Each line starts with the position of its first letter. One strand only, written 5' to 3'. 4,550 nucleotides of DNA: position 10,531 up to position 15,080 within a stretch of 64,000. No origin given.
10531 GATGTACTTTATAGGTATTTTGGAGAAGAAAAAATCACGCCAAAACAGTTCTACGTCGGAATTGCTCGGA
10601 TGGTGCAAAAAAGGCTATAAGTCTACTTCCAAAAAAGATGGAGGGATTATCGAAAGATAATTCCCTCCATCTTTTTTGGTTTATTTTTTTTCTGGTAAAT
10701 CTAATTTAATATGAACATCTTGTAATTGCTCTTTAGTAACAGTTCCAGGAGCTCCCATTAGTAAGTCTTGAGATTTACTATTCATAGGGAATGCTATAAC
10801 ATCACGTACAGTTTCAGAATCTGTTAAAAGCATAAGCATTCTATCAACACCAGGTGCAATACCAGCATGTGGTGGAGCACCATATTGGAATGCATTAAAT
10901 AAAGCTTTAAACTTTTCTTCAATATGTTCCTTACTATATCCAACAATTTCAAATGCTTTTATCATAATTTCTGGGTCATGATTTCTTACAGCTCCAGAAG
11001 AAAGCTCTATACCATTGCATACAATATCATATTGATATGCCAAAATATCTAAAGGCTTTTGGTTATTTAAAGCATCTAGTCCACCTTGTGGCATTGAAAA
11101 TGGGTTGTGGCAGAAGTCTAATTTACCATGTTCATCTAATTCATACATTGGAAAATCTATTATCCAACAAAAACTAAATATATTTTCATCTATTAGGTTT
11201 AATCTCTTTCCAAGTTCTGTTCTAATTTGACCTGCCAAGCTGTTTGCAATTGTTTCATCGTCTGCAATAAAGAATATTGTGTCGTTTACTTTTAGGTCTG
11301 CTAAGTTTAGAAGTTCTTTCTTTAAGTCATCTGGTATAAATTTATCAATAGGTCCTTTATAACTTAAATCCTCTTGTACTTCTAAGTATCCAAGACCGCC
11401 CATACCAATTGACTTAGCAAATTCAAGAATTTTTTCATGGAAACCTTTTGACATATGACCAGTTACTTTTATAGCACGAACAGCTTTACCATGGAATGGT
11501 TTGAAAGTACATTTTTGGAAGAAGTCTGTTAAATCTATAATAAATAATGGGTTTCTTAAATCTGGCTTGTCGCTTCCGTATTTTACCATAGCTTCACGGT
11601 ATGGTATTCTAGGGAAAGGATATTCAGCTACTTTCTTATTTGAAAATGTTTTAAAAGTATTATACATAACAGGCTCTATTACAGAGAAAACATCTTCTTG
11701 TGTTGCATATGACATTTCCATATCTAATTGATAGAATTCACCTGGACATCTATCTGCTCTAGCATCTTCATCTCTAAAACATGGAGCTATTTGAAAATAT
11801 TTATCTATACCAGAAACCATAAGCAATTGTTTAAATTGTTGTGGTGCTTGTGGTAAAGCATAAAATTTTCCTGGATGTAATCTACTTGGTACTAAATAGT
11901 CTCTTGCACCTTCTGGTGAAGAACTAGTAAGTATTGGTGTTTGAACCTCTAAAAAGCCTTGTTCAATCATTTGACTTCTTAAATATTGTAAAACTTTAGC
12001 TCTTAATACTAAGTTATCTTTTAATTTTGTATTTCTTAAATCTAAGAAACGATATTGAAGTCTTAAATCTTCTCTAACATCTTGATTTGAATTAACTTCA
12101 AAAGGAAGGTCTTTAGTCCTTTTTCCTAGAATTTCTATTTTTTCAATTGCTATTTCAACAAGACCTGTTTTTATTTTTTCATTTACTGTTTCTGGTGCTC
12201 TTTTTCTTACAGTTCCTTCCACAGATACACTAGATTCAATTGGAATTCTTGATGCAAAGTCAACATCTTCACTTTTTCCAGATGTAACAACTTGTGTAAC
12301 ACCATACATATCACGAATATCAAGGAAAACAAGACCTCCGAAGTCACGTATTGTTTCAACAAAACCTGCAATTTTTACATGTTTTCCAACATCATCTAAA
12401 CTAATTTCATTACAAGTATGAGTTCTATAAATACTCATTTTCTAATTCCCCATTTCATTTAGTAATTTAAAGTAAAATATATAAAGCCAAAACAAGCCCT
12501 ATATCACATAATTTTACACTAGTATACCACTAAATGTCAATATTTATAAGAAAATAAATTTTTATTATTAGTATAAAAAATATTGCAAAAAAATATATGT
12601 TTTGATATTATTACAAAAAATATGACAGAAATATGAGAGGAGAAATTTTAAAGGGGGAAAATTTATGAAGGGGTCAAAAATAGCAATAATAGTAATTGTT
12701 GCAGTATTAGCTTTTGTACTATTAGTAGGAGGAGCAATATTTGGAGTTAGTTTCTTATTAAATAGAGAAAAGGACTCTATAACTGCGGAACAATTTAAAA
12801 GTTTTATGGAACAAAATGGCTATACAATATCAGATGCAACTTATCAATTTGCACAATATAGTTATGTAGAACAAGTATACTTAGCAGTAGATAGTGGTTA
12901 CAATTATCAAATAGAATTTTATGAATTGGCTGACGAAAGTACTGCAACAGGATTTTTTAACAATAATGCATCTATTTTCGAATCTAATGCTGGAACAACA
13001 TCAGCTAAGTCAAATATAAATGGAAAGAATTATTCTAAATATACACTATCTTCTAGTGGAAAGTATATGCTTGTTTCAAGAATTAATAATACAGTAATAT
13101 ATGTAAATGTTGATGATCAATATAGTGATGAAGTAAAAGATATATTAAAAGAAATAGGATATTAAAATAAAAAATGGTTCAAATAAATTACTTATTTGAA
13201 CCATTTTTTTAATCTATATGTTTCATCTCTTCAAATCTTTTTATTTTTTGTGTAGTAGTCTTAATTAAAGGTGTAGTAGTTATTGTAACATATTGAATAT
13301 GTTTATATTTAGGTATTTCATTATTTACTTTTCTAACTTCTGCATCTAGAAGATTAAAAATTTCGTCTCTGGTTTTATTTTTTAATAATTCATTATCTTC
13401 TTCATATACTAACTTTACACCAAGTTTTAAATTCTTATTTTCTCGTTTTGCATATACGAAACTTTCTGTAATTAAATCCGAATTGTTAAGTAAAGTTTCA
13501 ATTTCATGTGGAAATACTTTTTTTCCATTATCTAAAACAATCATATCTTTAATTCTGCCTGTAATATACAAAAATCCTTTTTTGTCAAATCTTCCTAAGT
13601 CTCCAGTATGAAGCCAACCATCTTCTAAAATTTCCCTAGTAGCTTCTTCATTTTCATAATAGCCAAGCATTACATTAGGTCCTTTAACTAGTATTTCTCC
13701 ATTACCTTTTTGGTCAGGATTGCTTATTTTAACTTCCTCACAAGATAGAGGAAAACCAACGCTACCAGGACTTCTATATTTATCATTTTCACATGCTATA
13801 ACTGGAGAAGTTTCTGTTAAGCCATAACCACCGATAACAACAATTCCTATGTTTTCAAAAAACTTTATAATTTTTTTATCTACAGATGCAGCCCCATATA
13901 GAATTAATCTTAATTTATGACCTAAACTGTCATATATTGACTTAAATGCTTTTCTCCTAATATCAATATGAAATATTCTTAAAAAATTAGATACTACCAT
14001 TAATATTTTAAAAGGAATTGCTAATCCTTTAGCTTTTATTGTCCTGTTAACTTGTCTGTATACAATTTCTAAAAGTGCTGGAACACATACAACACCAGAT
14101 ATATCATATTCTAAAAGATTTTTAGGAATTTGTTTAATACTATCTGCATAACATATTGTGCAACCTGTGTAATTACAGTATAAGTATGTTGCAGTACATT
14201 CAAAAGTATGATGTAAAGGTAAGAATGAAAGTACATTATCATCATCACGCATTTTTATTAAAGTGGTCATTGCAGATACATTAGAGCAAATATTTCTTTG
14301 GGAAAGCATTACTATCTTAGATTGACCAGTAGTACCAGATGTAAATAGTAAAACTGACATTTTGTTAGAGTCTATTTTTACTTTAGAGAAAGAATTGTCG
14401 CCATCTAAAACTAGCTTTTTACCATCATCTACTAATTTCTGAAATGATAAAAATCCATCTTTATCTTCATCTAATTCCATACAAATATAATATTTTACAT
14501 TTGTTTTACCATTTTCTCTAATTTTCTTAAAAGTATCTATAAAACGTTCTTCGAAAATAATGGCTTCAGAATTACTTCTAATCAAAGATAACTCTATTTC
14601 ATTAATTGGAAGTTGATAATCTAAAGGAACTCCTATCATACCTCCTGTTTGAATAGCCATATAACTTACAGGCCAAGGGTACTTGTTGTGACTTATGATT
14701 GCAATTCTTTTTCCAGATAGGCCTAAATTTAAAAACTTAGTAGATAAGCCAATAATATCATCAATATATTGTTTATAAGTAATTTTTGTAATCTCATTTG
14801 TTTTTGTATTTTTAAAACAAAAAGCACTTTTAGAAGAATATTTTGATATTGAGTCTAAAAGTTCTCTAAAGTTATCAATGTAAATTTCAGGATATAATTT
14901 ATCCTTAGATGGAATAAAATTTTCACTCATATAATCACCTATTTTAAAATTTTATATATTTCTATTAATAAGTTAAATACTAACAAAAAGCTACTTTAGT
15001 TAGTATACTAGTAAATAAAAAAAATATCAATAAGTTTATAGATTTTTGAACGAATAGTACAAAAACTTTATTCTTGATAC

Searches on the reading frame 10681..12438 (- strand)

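Call 79: search_protein_families(library=pfam, proteins=[window:10681-12438:-])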
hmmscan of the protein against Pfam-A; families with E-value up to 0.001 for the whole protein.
window:10681-12438:- (585 aa): 3 families
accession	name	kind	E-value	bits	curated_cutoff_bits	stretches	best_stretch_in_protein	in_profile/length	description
PF00152.25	tRNA-synt_2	-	2.7e-111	372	25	1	123-553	2-307/308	tRNA synthetases class II (D, K and N)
PF01336.31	tRNA_anti-codon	-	2.7e-12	46.9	27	1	21-104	1-75/75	OB-fold nucleic acid binding domain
PF02938.19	GAD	-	9.1e-12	45.5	23.4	1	317-400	8-93/95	GAD domain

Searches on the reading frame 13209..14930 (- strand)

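Call 79: search_protein_families(library=pfam, proteins=[window:13209-14930:-])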
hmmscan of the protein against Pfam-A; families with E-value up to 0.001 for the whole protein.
window:13209-14930:- (573 aa): 2 families
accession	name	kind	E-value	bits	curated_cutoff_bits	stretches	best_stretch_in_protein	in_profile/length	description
PF00501.34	AMP-binding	-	8.5e-62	209.6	29.9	1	30-425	7-384/384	AMP-binding enzyme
PF23562.2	AMP-binding_C_3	-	1.2e-06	29.3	20.8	1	462-559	2-99/124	AMP-binding enzyme C-terminal domain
